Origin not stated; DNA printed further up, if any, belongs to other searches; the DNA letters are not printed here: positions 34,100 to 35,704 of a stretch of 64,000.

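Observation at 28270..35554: Exosortase-A-associated ACP / AMP-ligase / PLP-decarboxylase / GNAT / deacetylase / AsnB cassette: uncharacterised EPS decoration chemistry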

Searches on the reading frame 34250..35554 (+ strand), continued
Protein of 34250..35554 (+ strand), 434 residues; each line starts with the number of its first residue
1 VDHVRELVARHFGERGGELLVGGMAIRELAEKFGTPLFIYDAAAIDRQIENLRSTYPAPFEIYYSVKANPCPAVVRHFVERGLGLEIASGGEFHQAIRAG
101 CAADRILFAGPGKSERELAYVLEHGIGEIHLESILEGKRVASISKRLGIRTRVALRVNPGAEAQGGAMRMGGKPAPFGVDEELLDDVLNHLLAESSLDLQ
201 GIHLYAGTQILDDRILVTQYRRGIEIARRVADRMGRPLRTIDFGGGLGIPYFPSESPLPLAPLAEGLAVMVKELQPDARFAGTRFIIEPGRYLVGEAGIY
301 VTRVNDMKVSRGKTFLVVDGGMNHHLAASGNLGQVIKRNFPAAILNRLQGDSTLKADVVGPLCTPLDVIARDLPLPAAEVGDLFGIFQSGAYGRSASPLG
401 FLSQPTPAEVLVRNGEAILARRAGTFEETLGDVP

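Call 65: find_homologous_proteins(query=window:34250-35554:+, max_evalue=1e-30)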
Query window:34250-35554:+ (434 aa): 7990 proteins with E <= 1e-30 among 8000 candidates; the best 120 are listed.
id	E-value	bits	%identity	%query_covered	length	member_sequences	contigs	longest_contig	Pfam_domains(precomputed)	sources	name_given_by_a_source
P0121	9.8e-284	959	100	100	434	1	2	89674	PF02784.23,PF00278.29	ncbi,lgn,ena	-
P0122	7.9e-252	854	88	100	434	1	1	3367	PF02784.23,PF00278.29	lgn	-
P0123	9.0e-240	814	85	100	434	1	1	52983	PF02784.23,PF00278.29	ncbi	-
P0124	1.9e-239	813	85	100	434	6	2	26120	PF02784.23,PF00278.29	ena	-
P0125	2.0e-238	810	83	100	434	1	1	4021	PF02784.23,PF00278.29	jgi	jgi:diaminopimelate decarboxylase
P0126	4.7e-233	792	82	100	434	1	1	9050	PF02784.23,PF00278.29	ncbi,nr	ncbi:MAG TPA: type III PLP-dependent enzyme [Candidatus Eisenbacteria bacterium]|nr:type III PLP-dep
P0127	9.3e-233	791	83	100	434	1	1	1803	PF02784.23,PF00278.29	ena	-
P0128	4.0e-232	789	83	98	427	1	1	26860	PF02784.23,PF00278.29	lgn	-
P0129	1.3e-230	784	80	100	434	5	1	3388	PF02784.23,PF00278.29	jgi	jgi:diaminopimelate decarboxylase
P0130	2.5e-221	754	78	100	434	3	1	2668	PF02784.23,PF00278.29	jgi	-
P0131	2.7e-214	730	76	100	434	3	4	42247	PF02784.23,PF00278.29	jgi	jgi:diaminopimelate decarboxylase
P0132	2.6e-213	727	75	100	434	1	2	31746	PF02784.23,PF00278.29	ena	-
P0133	2.8e-209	714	74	100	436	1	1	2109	PF02784.23,PF00278.29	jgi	jgi:diaminopimelate decarboxylase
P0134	2.1e-208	711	74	100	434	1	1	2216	PF02784.23,PF00278.29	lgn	-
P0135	2.2e-206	704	72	100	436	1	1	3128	PF02784.23,PF00278.29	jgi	jgi:diaminopimelate decarboxylase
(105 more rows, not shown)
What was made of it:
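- Sources name homologues 'diaminopimelate decarboxylase' (call 65).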
